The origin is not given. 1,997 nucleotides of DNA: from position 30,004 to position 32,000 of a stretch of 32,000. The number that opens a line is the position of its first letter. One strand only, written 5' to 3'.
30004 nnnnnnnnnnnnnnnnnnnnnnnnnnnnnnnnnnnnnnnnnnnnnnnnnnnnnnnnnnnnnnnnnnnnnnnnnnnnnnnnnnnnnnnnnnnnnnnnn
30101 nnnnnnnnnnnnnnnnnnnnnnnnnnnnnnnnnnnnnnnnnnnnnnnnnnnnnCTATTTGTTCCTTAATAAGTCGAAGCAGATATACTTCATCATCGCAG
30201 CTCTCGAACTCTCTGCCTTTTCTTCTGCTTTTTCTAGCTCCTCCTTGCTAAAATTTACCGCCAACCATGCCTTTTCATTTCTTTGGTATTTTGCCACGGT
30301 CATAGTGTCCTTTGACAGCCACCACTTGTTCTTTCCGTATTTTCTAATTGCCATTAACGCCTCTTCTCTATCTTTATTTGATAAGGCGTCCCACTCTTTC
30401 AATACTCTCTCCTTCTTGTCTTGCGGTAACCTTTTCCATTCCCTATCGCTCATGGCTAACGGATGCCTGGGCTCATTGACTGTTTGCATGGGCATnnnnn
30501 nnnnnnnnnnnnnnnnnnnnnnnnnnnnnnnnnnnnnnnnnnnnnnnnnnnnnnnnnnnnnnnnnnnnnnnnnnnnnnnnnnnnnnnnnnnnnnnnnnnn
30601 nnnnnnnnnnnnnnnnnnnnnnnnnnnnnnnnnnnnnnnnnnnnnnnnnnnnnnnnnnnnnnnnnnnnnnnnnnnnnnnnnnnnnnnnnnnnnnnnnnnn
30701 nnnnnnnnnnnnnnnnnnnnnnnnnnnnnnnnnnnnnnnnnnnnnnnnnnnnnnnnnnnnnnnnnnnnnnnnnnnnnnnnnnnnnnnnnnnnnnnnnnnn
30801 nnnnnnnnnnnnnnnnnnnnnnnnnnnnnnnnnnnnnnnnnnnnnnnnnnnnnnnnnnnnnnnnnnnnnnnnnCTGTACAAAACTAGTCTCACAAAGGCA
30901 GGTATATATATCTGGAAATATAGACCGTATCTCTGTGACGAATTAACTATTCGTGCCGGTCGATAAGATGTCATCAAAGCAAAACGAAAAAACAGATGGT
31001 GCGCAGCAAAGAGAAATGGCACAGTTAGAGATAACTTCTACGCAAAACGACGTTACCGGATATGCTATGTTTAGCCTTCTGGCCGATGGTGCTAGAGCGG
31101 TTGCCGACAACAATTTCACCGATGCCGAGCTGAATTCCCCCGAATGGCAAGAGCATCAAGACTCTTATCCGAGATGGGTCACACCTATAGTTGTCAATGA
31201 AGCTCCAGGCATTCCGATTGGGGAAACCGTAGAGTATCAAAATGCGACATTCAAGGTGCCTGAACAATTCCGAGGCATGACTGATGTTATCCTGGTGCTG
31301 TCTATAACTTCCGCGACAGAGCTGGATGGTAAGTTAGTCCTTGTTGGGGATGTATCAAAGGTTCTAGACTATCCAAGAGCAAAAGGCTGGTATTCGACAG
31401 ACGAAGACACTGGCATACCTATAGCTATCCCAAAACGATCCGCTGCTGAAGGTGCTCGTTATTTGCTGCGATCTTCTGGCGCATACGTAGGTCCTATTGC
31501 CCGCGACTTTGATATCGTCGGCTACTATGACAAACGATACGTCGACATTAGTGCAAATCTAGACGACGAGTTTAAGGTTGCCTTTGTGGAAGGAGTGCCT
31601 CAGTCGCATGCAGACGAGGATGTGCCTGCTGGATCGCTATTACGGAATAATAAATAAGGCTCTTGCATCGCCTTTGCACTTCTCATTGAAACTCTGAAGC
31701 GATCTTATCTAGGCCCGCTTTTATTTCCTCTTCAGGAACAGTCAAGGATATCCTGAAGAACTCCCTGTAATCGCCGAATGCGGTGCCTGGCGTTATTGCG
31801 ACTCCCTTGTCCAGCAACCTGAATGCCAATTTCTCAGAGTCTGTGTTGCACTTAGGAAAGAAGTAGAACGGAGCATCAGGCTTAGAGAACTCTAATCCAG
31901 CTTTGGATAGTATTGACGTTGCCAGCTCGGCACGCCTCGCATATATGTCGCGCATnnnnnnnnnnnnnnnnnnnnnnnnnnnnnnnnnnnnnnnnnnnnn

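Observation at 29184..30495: Candidate new three-gene module: RHH-like protein, internally duplicated unknown, MazG pyrophosphohydrolase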

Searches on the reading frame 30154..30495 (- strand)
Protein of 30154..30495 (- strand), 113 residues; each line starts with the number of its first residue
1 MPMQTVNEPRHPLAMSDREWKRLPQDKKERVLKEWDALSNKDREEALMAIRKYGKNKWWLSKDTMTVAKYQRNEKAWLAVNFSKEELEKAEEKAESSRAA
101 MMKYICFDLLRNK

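Call 3: search_protein_families(library=pfam, proteins=[window:30154-30495:-], max_evalue=1)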
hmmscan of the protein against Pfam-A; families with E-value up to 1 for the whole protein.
window:30154-30495:- (113 aa): 1 family
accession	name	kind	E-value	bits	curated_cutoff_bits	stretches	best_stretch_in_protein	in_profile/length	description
PF00564.30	PB1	-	0.088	13.2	23.6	1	66-108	42-83/84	PB1 domain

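Call 4: search_protein_families(library=ncbifam, proteins=[window:30154-30495:-], max_evalue=1)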
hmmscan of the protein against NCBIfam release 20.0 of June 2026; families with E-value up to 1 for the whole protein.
window:30154-30495:- (113 aa): 0 families

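Call 5: search_protein_families(library=phrogs, proteins=[window:30154-30495:-], max_evalue=1)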
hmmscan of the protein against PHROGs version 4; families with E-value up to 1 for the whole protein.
window:30154-30495:- (113 aa): 2 families
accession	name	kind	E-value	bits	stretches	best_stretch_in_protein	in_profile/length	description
phrog_35156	-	unknown function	0.054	14.5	1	28-79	101-151/154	-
phrog_17753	-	unknown function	0.095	13.7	1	37-90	15-68/153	-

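Call 6: search_protein_families(library=padloc, proteins=[window:30154-30495:-], max_evalue=1)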
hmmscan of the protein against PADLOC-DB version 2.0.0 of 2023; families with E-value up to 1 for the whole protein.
window:30154-30495:- (113 aa): 0 families

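Call 11: find_homologous_proteins(query=window:30154-30495:-, max_evalue=0.01)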
Query window:30154-30495:- (113 aa): 1 proteins with E <= 0.01 among 4 candidates.
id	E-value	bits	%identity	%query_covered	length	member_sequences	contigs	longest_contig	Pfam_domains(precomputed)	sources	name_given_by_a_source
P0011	1.5e-67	242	100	100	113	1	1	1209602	-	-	-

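Call 50: search_solved_structures(query=A4, max_evalue=10, show_alignments=3)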
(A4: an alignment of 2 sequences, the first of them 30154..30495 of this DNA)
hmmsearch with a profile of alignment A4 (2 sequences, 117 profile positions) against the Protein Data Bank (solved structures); distinct sequences matched with E-value up to 10: 3.
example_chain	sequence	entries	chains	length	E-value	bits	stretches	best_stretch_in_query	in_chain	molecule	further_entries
8xsx_CD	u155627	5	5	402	1.2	12.4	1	8-53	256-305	SERPINE1 mRNA-binding protein 1 | Isoform 2 of SERPINE1 mRNA-binding protein 1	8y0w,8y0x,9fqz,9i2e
4v6x_Ah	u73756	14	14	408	1.2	12.3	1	8-53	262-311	Plasminogen activator inhibitor 1 RNA-binding protein | SERPINE1 mRNA-binding protein 1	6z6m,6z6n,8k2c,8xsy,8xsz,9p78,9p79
11iq_RB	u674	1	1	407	2.8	11.2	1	9-53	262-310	SERBP1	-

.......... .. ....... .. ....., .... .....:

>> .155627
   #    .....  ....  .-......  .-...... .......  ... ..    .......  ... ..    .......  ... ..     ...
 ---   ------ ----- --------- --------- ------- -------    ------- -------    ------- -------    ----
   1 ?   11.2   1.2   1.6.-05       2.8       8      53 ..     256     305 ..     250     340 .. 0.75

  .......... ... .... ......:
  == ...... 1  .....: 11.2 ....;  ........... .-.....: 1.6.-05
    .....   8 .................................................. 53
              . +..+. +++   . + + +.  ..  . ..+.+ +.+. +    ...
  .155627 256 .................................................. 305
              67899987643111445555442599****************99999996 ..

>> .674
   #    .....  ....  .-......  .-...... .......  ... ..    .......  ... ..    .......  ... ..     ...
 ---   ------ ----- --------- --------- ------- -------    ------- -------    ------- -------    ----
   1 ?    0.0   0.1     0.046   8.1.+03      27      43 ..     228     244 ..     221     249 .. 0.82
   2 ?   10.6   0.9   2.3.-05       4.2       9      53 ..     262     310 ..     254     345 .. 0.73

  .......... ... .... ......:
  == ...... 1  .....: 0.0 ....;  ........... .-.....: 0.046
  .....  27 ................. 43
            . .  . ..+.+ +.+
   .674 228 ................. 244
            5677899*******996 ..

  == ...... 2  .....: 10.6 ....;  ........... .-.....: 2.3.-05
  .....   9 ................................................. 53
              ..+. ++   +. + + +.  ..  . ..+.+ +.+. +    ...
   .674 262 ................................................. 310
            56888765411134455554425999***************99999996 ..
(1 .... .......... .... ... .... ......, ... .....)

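Call 58: predict_structure(protein=window:30154-30495:-)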
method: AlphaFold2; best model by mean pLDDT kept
length: 113 residues; sequences in the alignment: 1
mean_pLDDT: 52.2   pTM: 0.34
mean pLDDT of the five models: 52.2, 48.2, 48.0, 45.2, 45.0
residues with pLDDT >= 90: 0; 70-90: 6; 50-70: 60; < 50: 47
segments of 3 or more residues with pLDDT < 50: 1-19, 48-64, 70-72, 76-78, 111-113
pLDDT, mean of each block of 10 residues (from residue 1): 33 45 62 59 52 44 47 48 66 62 56 47
secondary structure, 60 per line:
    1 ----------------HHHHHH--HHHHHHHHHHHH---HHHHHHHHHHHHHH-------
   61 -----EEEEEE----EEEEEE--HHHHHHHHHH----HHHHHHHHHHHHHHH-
elements in order: H17-22 H25-36 H40-53 E66-71 E76-81 H84-93 H98-112
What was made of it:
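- On Ribbon-helix-helix (RHH) DNA-binding proteins: the 113-aa protein: The single-sequence AF2 model (pLDDT 52) shows E76-81, H84-93 and H98-112 (call 58).
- Closest known: Ribbon-helix-helix. Same: The predicted secondary-structure order at the p113 C-terminus is strand-helix-helix, and the gene is upstream in a pair (call 58).
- The C-terminus of p113 is predicted as strand-helix-helix (call 58).
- Tried and rejected: The single-sequence model is poor (call 58).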

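Call 62: find_related_loci(query=A4, collection=metagenome_contigs, flank=10000)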
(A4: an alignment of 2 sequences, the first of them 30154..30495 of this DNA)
Query A4 (113 aa) in metagenome_contigs; peptide patterns used: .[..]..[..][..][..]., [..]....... (x = any residue, [..] = any of these).
118 stretches matched a pattern, but none encodes a relative of the query by tblastn (E <= 1e-3).

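Call 63: find_related_loci(query=A4, collection=viral_contigs, flank=10000)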
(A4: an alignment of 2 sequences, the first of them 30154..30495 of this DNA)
Query A4 (113 aa) in viral_contigs; peptide patterns used: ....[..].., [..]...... (x = any residue, [..] = any of these).
33 stretches matched a pattern, but none encodes a relative of the query by tblastn (E <= 1e-3).

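Call 64: fold_search(model_id=the predicted structure, library=pdb)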
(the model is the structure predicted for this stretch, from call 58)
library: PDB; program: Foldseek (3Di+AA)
matches with E <= 10: 152; with E <= 0.001: 0
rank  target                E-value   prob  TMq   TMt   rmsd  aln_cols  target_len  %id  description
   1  8vl4_MODEL_1_A        1.8e-01  0.21  0.24  0.26  10.8       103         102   14  Solution NMR Structure of de novo design protein 312 parent (released 2024-08-07)
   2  7du0                  6.3e-01  0.14  0.20  0.18  12.3        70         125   24  Structure of an type I-F anti-crispr protein (released 2021-11-17)
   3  4c0f_A                1.9e+00  0.05  0.18  0.20  14.8        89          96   12  Structure of the NOT-box domain of human CNOT2 (released 2013-10-09)
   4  8u6a_A                2.2e+00  0.07  0.18  0.05  11.7        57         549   18  Crystal Structure of HIV-1 Reverse Transcriptase in Complex with (JLJ729), a non-nucleoside inhibitor (released 2023-11-08)
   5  8jb3                  2.2e+00  0.01  0.14  0.05  15.6       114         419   19  Structure and allosteric regulation of the inosine 5'-monophosphate-specific phosphatase ISN1 from Saccharomyces cerevis (released 2024-03-06)
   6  7y84_C                2.6e+00  0.10  0.27  0.06   7.2        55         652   13  CryoEM structure of type III-E CRISPR Craspase gRAMP-crRNA in complex with TPR-CHAT protease (released 2022-12-14)
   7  8p26_H                2.8e+00  0.03  0.18  0.16  12.2        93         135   14  Crystal structure of Arabidopsis thaliana PAXX (released 2023-06-28)
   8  1o7k_B                3.2e+00  0.08  0.21  0.20   9.3        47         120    4  human p47 PX domain complex with sulphates (released 2002-11-20)
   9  1rt7_A                3.2e+00  0.05  0.18  0.05  11.7        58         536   16  HIV-1 REVERSE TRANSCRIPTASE COMPLEXED WITH UC84 (released 1999-07-29)
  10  9eie_A                3.2e+00  0.04  0.21  0.16  15.7        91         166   20  Trypanosomatid-specific protein of unknown function (released 2025-02-26)
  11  3ebw_A                3.4e+00  0.08  0.16  0.12   4.3        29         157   14  Crystal structure of major allergens, Per a 4 from cockroaches (released 2008-12-02)
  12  3lak_A                3.4e+00  0.06  0.19  0.05  11.6        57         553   18  Crystal structure of HIV-1 reverse transcriptase in complex with N1-heterocycle pyrimidinedione non-nucleoside inhibit (released 2010-02-23)
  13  3kle_A                3.6e+00  0.05  0.18  0.05   9.9        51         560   20  Crystal structure of AZT-resistant HIV-1 Reverse Transcriptase crosslinked to a DSDNA with a bound excision product, A (released 2010-09-22)
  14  9cro_I                3.6e+00  0.04  0.20  0.18  16.8        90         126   14  Post-targeting aCascade Type IA CRISPR-Cas Surveillance Complexes (released 2025-08-13)
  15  8p26_G                3.6e+00  0.04  0.22  0.19  13.3        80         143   11  Crystal structure of Arabidopsis thaliana PAXX (released 2023-06-28)
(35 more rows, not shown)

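Call 82: search_dna_similar(query=window:30154-30495:-, collection=plasmids, mode=protein, max_evalue=0.01, max_rows=10)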
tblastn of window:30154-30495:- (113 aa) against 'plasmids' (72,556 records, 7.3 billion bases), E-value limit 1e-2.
No match.

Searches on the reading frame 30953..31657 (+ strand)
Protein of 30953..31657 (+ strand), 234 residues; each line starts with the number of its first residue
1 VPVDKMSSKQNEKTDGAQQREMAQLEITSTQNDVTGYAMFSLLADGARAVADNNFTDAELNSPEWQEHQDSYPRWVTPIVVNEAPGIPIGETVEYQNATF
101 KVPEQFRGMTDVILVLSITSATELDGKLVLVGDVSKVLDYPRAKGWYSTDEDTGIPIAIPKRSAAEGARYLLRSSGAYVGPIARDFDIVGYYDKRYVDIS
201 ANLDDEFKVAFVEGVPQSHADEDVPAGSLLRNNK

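Call 3: search_protein_families(library=pfam, proteins=[window:30953-31657:+], max_evalue=1)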
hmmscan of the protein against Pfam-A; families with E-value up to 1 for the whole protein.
window:30953-31657:+ (234 aa): 0 families

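Call 4: search_protein_families(library=ncbifam, proteins=[window:30953-31657:+], max_evalue=1)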
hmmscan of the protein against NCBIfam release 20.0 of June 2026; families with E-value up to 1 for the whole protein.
window:30953-31657:+ (234 aa): 0 families

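Call 5: search_protein_families(library=phrogs, proteins=[window:30953-31657:+], max_evalue=1)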
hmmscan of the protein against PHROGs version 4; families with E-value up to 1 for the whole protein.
window:30953-31657:+ (234 aa): 2 families
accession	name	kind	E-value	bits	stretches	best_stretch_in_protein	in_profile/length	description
phrog_13211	-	tail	0.009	15.1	1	31-73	189-229/887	baseplate hub subunit and tail lysozyme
phrog_26063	-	unknown function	0.26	11.7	1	92-149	7-64/311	-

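Call 6: search_protein_families(library=padloc, proteins=[window:30953-31657:+], max_evalue=1)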
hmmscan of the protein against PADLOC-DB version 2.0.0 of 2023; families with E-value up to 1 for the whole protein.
window:30953-31657:+ (234 aa): 1 family
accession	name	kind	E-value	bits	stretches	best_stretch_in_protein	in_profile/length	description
PDLC01430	Csx19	-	0.0047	14.7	1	121-201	96-165/167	CAS-III-D; effector_UNK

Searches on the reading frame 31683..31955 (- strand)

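Call 3: search_protein_families(library=pfam, proteins=[window:31683-31955:-], max_evalue=1)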
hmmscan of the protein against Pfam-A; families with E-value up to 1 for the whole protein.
window:31683-31955:- (90 aa): 1 family
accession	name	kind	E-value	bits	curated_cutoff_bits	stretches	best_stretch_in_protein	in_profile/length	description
PF00155.27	Aminotran_1_2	-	6.1e-10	39.3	19.7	1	1-85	275-361/361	Aminotransferase class I and II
